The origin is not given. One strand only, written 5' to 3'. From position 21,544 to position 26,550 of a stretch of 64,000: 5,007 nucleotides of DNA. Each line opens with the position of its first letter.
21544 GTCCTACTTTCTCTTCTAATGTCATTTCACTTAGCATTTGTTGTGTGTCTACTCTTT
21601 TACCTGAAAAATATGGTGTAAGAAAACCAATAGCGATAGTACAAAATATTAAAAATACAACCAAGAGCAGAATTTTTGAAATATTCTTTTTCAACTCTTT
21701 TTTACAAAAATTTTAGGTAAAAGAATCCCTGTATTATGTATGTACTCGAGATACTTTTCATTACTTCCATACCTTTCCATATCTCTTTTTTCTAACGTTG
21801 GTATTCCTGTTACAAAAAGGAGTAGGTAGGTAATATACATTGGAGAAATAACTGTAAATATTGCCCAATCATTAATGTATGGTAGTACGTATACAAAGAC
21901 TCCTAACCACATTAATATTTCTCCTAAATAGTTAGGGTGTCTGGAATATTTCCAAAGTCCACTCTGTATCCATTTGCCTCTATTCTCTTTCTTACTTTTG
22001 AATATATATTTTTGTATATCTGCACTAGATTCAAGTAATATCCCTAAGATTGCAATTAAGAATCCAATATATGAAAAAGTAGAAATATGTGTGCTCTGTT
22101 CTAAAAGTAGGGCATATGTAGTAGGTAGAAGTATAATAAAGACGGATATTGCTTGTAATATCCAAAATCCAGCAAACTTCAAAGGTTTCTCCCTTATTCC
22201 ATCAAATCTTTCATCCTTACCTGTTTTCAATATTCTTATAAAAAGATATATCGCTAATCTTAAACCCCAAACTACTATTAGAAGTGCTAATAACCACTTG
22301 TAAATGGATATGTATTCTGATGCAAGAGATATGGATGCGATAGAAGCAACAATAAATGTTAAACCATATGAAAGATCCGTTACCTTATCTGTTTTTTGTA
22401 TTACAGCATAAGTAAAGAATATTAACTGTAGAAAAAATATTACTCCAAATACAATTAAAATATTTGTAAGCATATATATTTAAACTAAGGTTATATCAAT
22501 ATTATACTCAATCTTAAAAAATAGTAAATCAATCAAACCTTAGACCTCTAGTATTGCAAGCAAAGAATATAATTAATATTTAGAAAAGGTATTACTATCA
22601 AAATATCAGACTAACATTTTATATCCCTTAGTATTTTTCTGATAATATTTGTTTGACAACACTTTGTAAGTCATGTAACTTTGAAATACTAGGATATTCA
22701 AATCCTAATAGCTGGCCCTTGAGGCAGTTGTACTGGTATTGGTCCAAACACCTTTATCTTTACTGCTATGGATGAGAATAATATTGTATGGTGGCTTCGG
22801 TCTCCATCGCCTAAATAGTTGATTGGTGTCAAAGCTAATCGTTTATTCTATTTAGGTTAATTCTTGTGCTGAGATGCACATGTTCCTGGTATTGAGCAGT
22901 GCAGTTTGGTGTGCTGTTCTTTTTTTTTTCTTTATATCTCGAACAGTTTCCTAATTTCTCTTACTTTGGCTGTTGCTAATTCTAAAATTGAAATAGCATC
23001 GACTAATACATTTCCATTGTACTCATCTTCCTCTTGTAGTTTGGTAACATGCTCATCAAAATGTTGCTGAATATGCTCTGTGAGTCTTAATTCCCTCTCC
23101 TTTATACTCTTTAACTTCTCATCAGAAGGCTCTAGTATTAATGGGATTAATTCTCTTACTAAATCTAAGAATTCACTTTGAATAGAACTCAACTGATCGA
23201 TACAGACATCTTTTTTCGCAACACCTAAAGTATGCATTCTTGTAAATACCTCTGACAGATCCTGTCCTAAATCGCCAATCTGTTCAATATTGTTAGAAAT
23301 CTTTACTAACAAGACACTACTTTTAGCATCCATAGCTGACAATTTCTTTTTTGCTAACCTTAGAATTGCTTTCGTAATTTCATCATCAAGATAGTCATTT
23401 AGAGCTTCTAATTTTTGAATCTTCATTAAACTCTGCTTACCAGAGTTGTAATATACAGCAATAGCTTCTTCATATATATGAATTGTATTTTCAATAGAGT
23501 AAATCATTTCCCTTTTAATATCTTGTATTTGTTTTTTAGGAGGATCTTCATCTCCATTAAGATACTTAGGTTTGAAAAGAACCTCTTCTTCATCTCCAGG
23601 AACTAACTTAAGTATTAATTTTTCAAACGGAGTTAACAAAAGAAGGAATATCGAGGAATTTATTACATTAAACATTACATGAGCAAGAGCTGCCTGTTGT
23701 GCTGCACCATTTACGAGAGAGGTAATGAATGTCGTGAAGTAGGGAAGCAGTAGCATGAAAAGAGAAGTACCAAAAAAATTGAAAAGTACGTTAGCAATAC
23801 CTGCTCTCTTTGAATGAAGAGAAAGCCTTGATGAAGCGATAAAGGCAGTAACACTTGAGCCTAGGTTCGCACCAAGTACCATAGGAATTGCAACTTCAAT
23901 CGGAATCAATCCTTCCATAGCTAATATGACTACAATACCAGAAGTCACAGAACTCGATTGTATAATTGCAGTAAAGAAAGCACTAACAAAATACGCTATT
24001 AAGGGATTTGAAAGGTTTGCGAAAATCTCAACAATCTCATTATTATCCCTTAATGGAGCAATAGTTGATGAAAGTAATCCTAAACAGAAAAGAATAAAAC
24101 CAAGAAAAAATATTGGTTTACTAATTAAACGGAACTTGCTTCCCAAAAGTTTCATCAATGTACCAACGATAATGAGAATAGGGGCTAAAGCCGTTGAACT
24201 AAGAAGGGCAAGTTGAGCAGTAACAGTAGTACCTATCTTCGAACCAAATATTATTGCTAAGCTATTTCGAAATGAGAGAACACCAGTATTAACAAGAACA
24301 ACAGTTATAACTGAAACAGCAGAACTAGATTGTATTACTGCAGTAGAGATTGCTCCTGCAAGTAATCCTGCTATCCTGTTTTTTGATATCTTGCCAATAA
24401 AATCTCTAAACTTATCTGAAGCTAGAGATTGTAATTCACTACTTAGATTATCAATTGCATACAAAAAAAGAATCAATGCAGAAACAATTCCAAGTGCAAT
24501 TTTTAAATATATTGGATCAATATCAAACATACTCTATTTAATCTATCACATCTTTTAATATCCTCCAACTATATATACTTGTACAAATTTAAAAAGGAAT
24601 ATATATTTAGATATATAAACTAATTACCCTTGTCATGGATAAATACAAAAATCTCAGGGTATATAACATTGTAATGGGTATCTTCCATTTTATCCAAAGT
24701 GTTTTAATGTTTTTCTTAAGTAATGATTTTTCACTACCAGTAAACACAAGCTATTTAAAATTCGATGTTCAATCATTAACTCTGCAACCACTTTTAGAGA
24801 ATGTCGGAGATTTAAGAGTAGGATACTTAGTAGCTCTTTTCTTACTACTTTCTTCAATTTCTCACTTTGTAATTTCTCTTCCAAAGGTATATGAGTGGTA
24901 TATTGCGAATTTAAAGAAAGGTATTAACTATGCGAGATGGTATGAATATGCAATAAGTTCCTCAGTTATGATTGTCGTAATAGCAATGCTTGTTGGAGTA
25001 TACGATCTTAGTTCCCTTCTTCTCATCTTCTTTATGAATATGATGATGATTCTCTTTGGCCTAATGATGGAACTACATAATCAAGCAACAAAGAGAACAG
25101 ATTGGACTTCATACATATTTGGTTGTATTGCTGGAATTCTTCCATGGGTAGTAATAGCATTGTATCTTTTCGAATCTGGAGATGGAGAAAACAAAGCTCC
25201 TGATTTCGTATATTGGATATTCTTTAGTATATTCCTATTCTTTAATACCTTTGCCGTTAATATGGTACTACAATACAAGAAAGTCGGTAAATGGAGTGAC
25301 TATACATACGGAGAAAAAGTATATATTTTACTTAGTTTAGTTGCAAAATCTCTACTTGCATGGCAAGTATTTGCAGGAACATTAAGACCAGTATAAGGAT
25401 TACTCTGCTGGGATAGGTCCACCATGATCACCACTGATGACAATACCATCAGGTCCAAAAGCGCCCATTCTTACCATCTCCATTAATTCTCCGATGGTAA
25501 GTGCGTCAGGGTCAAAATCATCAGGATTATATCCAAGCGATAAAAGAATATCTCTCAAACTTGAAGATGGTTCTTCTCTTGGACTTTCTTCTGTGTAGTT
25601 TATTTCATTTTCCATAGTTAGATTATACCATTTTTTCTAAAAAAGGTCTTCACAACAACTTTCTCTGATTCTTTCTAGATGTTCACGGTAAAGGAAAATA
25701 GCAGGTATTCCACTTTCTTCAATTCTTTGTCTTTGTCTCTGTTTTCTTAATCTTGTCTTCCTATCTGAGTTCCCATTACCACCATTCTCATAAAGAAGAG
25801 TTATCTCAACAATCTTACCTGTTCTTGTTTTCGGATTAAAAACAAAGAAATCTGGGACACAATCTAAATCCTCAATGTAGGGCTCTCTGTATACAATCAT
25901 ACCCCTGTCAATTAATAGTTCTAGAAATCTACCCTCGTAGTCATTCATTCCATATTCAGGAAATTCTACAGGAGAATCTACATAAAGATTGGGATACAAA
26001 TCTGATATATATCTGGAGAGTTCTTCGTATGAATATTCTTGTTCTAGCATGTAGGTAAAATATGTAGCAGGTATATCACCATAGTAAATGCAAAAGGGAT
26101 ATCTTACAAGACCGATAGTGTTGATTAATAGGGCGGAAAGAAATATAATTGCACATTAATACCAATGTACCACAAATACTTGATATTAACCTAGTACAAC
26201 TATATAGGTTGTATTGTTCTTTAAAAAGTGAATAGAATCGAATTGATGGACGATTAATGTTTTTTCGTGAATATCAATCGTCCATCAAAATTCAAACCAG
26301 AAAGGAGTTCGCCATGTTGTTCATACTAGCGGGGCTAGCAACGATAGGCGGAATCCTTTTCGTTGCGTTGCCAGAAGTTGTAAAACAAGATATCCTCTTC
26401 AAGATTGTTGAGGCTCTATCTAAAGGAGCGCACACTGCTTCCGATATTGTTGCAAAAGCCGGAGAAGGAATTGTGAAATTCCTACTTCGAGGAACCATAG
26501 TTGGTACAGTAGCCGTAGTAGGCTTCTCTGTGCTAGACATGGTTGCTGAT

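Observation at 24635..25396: Heliorhodopsin gene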

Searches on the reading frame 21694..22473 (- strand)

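Call 37: search_protein_families(library=pfam, proteins=[window:21694-22473:-], max_evalue=0.01)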
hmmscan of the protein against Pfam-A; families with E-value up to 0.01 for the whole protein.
window:21694-22473:- (260 aa): 4 families
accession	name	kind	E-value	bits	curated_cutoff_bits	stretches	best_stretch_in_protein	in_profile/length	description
PF06966.17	DUF1295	-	2e-64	217.8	20.4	1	19-248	1-235/235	Protein of unknown function (DUF1295)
PF04140.19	ICMT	-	4e-05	24.4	24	1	164-217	31-81/95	Isoprenylcysteine carboxyl methyltransferase (ICMT) family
PF02544.21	Steroid_dh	-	0.00025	21.5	22.6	1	125-197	33-105/150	3-oxo-5-alpha-steroid 4-dehydrogenase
PF04191.18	PEMT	-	0.0011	19.8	25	1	158-218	35-88/105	Phospholipid methyltransferase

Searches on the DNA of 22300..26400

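Call 65: search_rna_families(source=window, start=22300, end=26400, threshold=evalue, max_evalue=1)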
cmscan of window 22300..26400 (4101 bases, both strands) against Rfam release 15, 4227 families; matches with E-value up to 1: 2.
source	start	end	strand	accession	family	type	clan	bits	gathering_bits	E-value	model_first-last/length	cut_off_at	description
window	26238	26299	+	RF00240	RNA-OUT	Gene; antisense;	-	26.6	41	0.056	1-70/70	no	RNA-OUT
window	22882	22926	+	RF01489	sbrA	Gene; sRNA;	-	22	45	0.31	1-71/71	no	Listeria sRNA sbrA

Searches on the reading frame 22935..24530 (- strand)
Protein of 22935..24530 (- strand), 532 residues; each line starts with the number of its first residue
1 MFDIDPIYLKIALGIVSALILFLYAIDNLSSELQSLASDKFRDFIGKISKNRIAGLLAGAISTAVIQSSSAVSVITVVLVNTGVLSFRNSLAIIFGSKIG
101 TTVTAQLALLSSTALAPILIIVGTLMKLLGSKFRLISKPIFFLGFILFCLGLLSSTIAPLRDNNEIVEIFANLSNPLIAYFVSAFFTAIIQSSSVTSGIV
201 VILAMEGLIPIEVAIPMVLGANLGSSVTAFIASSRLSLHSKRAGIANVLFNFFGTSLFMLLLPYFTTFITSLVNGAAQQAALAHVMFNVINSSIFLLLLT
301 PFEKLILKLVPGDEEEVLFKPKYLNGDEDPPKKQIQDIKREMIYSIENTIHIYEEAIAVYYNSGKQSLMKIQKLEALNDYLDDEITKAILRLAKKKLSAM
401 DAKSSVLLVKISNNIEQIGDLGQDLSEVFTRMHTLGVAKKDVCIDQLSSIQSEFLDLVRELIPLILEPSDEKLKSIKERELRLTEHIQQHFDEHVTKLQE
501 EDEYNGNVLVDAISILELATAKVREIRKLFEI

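Call 37: search_protein_families(library=pfam, proteins=[window:22935-24530:-], max_evalue=0.01)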
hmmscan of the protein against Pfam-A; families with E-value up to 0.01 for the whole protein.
window:22935-24530:- (532 aa): 2 families
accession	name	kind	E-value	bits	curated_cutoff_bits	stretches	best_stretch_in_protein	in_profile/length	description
PF02690.20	Na_Pi_cotrans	-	2.9e-48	163.8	29.1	2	21-154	1-136/137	Na+/Pi-cotransporter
PF01895.24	PhoU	-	6e-06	27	23.5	1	348-427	7-87/89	PhoU domain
